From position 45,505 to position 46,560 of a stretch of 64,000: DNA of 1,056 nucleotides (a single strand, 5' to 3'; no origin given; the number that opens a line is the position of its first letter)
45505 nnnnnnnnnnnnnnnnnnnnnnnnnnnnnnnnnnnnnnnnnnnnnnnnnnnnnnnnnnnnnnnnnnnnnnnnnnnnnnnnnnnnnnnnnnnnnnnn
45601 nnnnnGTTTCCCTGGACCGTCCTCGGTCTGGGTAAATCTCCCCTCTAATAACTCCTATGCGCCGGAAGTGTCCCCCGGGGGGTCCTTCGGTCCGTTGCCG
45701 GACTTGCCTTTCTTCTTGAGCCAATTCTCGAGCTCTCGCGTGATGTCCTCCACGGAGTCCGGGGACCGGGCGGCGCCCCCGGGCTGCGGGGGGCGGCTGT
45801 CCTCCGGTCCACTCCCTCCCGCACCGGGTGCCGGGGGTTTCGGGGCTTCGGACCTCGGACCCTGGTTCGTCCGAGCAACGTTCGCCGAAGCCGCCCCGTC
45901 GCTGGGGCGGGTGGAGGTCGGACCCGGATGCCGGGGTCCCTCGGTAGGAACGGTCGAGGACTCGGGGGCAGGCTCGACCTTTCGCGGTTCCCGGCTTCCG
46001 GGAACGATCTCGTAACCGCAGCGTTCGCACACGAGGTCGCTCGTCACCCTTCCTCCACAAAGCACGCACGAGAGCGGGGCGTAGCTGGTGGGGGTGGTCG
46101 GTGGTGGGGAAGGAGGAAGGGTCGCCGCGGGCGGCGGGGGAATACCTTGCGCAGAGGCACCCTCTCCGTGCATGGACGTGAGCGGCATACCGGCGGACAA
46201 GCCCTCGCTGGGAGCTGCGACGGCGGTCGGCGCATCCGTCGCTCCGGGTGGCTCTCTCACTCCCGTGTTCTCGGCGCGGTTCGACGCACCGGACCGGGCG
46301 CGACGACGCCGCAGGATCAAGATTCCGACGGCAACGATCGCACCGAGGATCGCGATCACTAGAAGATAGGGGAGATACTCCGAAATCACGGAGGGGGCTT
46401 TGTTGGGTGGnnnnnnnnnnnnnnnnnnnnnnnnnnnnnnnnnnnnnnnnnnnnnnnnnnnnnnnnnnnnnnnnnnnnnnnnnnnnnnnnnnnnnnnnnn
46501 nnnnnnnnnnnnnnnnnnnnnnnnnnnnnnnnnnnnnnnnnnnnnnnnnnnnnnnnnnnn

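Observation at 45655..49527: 1290-aa surface glycoprotein with SprB/Ig-like tandem repeats and a cytoplasmic zinc-ribbon tail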

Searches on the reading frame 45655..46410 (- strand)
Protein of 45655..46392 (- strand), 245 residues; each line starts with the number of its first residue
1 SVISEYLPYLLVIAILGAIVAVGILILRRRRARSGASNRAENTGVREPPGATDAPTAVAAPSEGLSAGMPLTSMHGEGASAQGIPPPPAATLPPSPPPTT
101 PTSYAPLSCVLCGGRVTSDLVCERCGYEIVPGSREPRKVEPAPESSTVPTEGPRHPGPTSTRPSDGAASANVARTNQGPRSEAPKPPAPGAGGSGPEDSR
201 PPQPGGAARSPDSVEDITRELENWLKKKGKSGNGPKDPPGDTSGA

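Call 9: search_protein_families(library=pfam, proteins=[window:45655-46392:-], max_evalue=10)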
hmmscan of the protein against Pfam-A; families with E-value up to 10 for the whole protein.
window:45655-46392:- (245 aa): 2 families
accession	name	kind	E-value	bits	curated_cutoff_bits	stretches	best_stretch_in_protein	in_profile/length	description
PF05322.16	NinE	-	0.056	13.8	25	1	115-150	6-39/58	NINE Protein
PF13314.11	DUF4083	-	0.13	12.7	25.4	1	7-41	6-40/57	Domain of unknown function (DUF4083)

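Call 14: find_homologous_proteins(query=window:45655-46392:-, max_evalue=0.01)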
Query window:45655-46392:-: 6855 candidates shared short words with the query, none scored E <= 0.01.

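Call 50: predict_structure(alignment_id=A3)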
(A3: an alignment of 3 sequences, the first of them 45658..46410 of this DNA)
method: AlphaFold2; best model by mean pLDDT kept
length: 251 residues; sequences in the alignment: 3
mean_pLDDT: 58.3   pTM: 0.20
mean pLDDT of the five models: 58.3, 58.2, 55.9, 50.1, 49.7
residues with pLDDT >= 90: 12; 70-90: 54; 50-70: 76; < 50: 109
segments of 3 or more residues with pLDDT < 50: 48-75, 79-89, 139-141, 143-148, 150-154, 165-168, 170-188, 194-214, 239-242
pLDDT, mean of each block of 10 residues (from residue 1): 55 83 92 76 51 43 41 46 45 62 59 82 85 73 47 46 46 41 47 46 45 50 85 63 53 39
secondary structure, 60 per line:
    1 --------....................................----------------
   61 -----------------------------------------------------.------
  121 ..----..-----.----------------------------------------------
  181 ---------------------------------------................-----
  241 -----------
elements in order: H9-44 H220-235
